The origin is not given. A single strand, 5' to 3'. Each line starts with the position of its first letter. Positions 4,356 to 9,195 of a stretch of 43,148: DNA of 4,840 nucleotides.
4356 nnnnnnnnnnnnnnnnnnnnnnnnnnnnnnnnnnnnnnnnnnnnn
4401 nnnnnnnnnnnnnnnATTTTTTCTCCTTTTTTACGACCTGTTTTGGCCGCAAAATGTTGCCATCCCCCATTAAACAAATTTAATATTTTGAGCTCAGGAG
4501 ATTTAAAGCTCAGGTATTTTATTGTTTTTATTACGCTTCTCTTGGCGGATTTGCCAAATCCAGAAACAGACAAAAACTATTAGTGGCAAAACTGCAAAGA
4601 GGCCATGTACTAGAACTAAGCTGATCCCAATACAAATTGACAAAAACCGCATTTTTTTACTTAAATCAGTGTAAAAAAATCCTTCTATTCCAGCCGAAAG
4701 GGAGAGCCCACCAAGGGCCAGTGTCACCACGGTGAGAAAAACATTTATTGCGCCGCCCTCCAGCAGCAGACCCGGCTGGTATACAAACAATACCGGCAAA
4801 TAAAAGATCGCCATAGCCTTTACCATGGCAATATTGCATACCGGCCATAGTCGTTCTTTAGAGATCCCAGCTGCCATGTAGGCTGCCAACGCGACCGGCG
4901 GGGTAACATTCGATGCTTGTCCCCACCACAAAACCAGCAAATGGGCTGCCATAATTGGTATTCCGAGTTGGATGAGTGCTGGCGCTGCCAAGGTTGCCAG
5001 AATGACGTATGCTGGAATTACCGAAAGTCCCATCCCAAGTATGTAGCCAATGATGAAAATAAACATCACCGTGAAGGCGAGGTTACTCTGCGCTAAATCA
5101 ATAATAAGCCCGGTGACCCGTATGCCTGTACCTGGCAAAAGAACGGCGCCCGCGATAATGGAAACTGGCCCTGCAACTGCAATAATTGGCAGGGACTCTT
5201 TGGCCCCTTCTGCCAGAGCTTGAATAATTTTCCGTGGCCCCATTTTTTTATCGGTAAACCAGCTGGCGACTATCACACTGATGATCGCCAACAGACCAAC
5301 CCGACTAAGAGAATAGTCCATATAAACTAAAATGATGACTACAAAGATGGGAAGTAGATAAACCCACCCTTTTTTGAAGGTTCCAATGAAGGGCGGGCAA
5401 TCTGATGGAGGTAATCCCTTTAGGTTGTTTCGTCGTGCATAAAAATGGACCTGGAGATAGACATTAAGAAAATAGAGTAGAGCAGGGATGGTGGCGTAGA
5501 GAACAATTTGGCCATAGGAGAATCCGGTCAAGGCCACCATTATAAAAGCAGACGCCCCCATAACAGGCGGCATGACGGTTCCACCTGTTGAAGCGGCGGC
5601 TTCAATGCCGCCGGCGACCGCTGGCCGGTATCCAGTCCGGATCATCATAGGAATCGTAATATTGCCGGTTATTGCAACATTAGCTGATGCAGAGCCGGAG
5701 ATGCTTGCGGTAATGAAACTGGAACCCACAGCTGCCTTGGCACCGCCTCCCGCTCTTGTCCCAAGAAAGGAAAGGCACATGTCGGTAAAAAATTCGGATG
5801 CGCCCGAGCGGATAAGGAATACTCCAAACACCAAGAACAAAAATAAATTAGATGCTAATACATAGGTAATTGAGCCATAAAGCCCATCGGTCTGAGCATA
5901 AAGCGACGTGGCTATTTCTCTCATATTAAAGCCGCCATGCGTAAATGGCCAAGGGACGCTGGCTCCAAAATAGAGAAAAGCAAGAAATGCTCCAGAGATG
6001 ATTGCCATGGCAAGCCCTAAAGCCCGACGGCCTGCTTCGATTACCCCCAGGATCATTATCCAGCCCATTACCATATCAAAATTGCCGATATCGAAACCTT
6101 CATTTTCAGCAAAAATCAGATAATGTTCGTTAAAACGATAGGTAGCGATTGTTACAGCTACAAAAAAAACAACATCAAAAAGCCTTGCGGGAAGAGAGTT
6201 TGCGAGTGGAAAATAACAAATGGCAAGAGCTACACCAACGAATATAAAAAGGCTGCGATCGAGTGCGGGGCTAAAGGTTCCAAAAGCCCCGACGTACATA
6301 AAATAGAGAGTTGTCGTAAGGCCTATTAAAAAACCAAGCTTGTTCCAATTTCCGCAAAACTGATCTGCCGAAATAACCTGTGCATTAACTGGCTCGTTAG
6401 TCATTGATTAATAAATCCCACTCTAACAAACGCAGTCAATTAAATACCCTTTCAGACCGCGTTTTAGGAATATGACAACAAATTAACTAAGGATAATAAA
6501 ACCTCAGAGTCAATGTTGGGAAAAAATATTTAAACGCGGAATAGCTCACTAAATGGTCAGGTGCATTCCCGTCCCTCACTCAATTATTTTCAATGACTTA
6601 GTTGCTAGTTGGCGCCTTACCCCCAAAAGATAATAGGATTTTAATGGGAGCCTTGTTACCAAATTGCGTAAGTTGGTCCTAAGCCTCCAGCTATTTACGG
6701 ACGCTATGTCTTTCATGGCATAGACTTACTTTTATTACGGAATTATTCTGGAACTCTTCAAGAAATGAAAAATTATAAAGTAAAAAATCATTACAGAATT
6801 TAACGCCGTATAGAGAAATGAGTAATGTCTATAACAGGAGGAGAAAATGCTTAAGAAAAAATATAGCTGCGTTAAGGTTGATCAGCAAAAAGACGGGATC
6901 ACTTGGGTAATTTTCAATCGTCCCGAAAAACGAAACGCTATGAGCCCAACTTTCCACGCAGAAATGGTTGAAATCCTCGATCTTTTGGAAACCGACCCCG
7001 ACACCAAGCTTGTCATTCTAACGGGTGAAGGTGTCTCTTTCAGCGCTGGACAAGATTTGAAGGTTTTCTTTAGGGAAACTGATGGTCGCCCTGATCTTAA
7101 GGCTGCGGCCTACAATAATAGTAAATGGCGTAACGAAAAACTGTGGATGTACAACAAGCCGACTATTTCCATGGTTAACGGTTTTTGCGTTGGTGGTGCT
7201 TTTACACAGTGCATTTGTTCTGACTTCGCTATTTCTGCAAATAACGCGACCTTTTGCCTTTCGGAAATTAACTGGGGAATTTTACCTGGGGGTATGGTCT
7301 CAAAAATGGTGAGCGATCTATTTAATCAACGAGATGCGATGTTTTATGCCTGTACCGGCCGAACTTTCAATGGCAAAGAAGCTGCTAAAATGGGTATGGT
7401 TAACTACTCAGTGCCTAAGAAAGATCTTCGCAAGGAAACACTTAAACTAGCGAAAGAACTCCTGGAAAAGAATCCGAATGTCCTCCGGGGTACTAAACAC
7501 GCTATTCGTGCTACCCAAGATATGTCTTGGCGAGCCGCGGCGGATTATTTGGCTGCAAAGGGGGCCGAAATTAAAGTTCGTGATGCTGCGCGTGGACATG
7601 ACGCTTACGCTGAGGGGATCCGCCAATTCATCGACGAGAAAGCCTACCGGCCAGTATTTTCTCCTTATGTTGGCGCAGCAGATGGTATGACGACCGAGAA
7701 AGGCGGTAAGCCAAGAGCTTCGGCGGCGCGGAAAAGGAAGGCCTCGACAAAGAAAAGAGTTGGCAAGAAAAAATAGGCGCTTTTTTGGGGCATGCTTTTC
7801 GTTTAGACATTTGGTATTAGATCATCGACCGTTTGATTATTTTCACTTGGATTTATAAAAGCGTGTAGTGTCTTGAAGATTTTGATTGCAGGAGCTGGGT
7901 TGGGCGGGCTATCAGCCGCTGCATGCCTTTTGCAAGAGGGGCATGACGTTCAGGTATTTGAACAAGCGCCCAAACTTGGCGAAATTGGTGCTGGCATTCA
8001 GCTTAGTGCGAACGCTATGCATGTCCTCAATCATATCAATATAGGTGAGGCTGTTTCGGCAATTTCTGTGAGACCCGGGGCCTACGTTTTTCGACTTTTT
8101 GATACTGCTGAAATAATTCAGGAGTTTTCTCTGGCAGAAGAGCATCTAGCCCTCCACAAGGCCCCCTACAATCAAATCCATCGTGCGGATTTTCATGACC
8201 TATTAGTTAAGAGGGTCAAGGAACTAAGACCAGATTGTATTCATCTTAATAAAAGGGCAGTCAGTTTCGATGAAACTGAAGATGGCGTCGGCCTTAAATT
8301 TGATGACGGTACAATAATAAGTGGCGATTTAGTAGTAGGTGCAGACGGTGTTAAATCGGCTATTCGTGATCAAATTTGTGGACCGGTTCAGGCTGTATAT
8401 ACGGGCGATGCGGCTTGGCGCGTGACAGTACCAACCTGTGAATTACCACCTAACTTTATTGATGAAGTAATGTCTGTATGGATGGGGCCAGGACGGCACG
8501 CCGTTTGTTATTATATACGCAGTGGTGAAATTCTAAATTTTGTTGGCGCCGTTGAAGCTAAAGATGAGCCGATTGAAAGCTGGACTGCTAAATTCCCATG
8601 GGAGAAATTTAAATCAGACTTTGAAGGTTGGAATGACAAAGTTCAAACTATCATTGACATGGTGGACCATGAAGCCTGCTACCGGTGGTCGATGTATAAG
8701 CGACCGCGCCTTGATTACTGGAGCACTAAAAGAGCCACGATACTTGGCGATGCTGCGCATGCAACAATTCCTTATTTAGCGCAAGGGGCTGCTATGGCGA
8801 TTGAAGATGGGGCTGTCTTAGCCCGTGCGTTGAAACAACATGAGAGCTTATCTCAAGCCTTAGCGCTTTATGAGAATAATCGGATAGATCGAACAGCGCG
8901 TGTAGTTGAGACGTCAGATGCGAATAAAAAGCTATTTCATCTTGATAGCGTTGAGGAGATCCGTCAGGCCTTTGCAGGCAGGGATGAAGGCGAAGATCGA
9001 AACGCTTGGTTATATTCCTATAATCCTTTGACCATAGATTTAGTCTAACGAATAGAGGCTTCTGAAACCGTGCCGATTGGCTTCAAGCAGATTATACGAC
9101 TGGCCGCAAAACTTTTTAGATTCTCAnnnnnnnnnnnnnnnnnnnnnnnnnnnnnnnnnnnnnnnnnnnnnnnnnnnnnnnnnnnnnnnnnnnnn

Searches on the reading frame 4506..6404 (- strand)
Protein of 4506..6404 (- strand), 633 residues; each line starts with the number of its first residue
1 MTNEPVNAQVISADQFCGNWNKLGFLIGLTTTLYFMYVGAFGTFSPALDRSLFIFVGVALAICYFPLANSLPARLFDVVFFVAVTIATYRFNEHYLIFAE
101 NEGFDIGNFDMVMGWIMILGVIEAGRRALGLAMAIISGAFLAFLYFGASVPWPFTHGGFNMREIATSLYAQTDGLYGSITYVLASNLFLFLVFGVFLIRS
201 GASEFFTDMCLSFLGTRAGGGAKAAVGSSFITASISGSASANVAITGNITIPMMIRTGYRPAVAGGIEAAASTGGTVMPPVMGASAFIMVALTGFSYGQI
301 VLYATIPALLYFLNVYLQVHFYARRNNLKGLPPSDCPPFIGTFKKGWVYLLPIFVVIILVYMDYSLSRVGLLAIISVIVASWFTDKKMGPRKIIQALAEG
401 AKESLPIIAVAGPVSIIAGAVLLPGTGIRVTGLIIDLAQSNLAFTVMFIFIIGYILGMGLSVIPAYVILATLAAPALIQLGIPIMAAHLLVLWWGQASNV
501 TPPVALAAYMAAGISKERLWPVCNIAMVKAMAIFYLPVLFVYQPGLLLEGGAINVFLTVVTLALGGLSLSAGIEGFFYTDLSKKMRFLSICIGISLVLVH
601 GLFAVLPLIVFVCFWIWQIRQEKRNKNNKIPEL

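Call 3: search_protein_families(library=pfam, proteins=[window:4506-6404:-])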
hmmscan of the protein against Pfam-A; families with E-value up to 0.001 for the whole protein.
window:4506-6404:- (633 aa): 1 family
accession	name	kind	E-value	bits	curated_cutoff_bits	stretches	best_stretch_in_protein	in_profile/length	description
PF06808.19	DctM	-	1e-74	252.3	23.8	1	117-544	2-402/413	Tripartite ATP-independent periplasmic transporter, DctM component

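Call 4: search_protein_families(library=ncbifam, proteins=[window:4506-6404:-])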
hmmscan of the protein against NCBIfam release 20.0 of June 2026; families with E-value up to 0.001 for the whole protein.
window:4506-6404:- (633 aa): 3 families
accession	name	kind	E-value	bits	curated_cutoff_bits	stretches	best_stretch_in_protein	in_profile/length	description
TIGR02123.1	TRAP_fused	subfamily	1e-156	523.2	320.65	1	22-624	3-614/615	TRAP transporter fused permease subunit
TIGR00786.1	dctM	subfamily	1.4e-26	93.2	268.45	1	189-542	45-403/405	TRAP transporter large permease subunit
NF011634.1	PRK15060.1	equivalog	2.9e-09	36.5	800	1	177-547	50-417/425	2,3-diketo-L-gulonate TRAP transporter large permease YiaN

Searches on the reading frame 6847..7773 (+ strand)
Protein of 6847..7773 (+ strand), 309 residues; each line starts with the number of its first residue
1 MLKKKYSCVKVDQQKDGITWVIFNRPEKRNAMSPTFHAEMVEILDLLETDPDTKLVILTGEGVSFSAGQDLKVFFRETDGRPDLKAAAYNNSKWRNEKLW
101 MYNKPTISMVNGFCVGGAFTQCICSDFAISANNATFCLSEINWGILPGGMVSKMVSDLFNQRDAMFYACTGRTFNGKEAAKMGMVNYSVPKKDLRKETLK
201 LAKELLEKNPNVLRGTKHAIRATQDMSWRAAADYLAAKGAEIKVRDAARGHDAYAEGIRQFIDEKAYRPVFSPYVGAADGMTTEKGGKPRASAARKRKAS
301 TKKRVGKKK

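Call 3: search_protein_families(library=pfam, proteins=[window:6847-7773:+])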
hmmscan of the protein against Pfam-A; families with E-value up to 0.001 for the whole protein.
window:6847-7773:+ (309 aa): 2 families
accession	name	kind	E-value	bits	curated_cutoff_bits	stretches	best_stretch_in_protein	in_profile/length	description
PF00378.25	ECH_1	-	1.9e-45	155.6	27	1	14-256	2-242/251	Enoyl-CoA hydratase/isomerase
PF16113.10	ECH_2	-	1.1e-26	94.6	27.2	1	19-206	2-189/335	Enoyl-CoA hydratase/isomerase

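Call 4: search_protein_families(library=ncbifam, proteins=[window:6847-7773:+])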
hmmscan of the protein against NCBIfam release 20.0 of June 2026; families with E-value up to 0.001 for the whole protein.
window:6847-7773:+ (309 aa): 70 families (the best 25 are shown)
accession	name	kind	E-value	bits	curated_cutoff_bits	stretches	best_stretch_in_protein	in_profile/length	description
NF006588.0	PRK09120.1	equivalog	1.2e-99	332.9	276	1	3-274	4-272/276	p-hydroxycinnamoyl CoA hydratase/lyase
NF051848.1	EnCoAHydtEchA19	equivalog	1.6e-40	139.3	400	1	14-256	6-249/258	enoyl-CoA hydratase EchA19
NF042430.2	EnCoAhydt_DpgD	equivalog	9.2e-39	133.4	400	1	14-257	3-250/258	enoyl-CoA-hydratase DpgD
NF004227.0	PRK05674.1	equivalog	7.9e-35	120.8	426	1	5-265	3-257/271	gamma-carboxygeranoyl-CoA hydratase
NF004840.0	PRK06190.1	equivalog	2.7e-34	118.9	253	1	12-236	8-229/260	enoyl-CoA hydratase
NF005699.0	PRK07509.1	equivalog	2.8e-34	119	249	1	6-229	3-227/267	crotonase/enoyl-CoA hydratase family protein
NF005637.0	PRK07396.1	equivalog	5.5e-34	117.8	380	1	4-256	10-260/273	1,4-dihydroxy-2-naphthoyl-CoA synthase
NF004794.0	PRK06142.1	equivalog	6.1e-34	117.9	308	1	4-240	3-247/273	crotonase/enoyl-CoA hydratase family protein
TIGR01929.1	menB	equivalog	2.1e-33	116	342.7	1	9-255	4-249/259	1,4-dihydroxy-2-naphthoyl-CoA synthase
NF006007.0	PRK08138.1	subfamily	8.2e-33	113.9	355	1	4-242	4-236/261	enoyl-CoA hydratase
NF004781.0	PRK06127.1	subfamily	2e-32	112.9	291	1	13-264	16-261/269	enoyl-CoA hydratase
NF006140.0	PRK08290.1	subfamily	2.6e-32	112.2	280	1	4-227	5-244/292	enoyl-CoA hydratase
NF006008.0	PRK08139.1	equivalog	3.3e-32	112.1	313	1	11-256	14-257/266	enoyl-CoA hydratase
NF005864.0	PRK07799.1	equivalog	4.8e-32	111.2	316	1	14-256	14-257/266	crotonase/enoyl-CoA hydratase family protein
NF005073.0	PRK06495.1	subfamily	7.6e-32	110.6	296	1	15-256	11-248/257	enoyl-CoA hydratase/isomerase family protein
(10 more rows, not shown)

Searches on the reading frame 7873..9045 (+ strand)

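Call 3: search_protein_families(library=pfam, proteins=[window:7873-9045:+])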
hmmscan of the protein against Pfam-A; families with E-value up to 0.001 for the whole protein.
window:7873-9045:+ (391 aa): 5 families
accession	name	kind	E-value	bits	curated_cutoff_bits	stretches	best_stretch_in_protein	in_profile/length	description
PF01494.25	FAD_binding_3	-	7.6e-22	78.4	22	1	2-347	3-348/349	FAD binding domain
PF01593.30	Amino_oxidase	-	1e-06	28.8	19.8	0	10-36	1-27/443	Flavin containing amine oxidoreductase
PF13450.12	NAD_binding_8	-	2.2e-06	28.3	21.9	1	5-36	1-32/68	NAD(P)-binding Rossmann-like domain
PF00890.30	FAD_binding_2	-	0.00024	20.8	20.4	1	3-36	2-35/414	FAD binding domain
PF01266.30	DAO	-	0.0006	19.9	27.9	0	2-37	1-36/353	FAD dependent oxidoreductase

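Call 4: search_protein_families(library=ncbifam, proteins=[window:7873-9045:+])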
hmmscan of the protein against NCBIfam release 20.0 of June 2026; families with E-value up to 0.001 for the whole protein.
window:7873-9045:+ (391 aa): 74 families (the best 25 are shown)
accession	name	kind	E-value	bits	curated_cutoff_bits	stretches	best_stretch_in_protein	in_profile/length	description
NF006021.0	PRK08163.1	equivalog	3.9e-82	276.4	459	1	2-382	7-388/398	3-hydroxybenzoate 6-monooxygenase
NF005062.0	PRK06475.1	equivalog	2.5e-67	227.5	524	1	2-358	5-364/401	FAD-binding protein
NF005313.0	PRK06847.1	subfamily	5.9e-61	206.5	372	1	2-349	6-345/375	hypothetical protein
NF033623.1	urate_HpxO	equivalog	3e-60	204.2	500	1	2-364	1-355/381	FAD-dependent urate hydroxylase HpxO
NF005720.0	PRK07538.1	subfamily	1.3e-59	202.2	400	1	1-362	3-375/418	hypothetical protein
NF005243.0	PRK06753.1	equivalog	5.2e-57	193.4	365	1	1-349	1-332/374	hypothetical protein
TIGR03219.1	salicylate_mono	equivalog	1.1e-48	166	446.35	1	2-384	2-402/414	salicylate 1-monooxygenase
NF005566.0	PRK07236.1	subfamily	1.5e-42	145.9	333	2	1-215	7-210/386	hypothetical protein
NF005761.0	PRK07588.1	equivalog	3.3e-22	78.9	454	1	1-338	1-332/392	FAD-binding domain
NF004829.0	PRK06183.1-3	subfamily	6.2e-20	71.4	390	1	2-348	10-353/520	bifunctional 3-(3-hydroxy-phenyl)propionate/3-hydroxycinnamic acid hydroxylase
NF005691.0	PRK07494.1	equivalog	3.9e-19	68.5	459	2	2-174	10-180/404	UbiH/UbiF family hydroxylase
TIGR01988.1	Ubi-OHases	subfamily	7.7e-19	67.8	224.65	2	3-168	2-171/387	ubiquinone biosynthesis hydroxylase, UbiH/UbiF/VisC/COQ6 family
NF053548.1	violacein_VioC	equivalog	2.9e-18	66.2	760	2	285-341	298-355/429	NADP-dependent violacein biosynthesis oxygenase VioC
NF033476.1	tet_destruct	subfamily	4.5e-18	65.4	550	1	2-166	5-163/386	tetracycline destructase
NF005452.0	PRK07045.1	equivalog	1.7e-16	60.1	397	2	2-168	7-171/388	putative monooxygenase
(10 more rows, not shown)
